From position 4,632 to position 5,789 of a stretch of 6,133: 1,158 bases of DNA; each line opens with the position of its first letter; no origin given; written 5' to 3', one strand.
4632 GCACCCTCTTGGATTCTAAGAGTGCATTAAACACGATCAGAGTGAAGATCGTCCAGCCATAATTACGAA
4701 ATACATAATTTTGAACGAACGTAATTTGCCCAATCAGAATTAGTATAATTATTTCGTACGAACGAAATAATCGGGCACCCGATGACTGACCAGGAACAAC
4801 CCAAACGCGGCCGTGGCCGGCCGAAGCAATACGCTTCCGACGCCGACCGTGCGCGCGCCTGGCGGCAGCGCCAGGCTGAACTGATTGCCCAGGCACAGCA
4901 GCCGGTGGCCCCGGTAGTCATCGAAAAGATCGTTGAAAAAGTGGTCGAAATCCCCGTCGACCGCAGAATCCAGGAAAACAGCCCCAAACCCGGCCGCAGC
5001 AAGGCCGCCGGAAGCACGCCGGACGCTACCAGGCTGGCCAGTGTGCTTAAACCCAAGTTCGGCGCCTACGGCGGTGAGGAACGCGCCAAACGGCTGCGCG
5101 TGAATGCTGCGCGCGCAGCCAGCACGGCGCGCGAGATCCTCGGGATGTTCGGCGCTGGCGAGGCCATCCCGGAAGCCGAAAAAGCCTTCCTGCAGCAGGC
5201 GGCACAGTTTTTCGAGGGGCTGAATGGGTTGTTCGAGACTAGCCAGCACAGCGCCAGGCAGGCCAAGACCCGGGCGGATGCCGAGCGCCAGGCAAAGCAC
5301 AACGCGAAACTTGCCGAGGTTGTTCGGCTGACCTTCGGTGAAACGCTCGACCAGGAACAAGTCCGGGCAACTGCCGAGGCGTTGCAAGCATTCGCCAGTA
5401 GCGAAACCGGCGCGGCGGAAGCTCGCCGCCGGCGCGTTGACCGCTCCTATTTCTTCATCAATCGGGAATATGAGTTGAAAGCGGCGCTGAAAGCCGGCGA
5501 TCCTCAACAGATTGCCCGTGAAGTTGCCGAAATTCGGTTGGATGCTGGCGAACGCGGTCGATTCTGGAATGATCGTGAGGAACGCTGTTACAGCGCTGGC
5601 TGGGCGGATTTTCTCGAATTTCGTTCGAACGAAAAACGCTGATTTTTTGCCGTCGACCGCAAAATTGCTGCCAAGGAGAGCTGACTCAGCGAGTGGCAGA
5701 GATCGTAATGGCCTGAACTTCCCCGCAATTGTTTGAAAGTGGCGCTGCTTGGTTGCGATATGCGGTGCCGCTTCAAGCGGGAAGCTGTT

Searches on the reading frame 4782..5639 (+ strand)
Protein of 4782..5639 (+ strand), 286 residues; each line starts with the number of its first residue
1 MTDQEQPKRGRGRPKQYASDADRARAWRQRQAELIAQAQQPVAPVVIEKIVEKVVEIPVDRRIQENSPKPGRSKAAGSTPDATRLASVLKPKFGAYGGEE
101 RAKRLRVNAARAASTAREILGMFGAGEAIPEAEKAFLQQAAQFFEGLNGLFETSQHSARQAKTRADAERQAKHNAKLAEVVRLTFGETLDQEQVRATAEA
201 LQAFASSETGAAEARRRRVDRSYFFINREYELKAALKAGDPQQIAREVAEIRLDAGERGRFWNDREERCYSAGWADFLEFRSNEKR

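Call 12: search_protein_families(library=pfam, proteins=[window:4782-5639:+], max_evalue=0.01)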
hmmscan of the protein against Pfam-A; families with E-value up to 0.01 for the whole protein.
window:4782-5639:+ (286 aa): 0 families

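Call 30: search_protein_families(library=ncbifam, proteins=[window:4782-5639:+], max_evalue=0.1)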
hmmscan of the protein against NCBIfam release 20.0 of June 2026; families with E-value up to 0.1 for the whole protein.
window:4782-5639:+ (286 aa): 1 family
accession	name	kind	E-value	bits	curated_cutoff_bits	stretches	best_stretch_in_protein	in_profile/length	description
NF001978.0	PRK00767.1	equivalog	0.0066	16.3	118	1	142-249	48-157/197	transcriptional regulator BetI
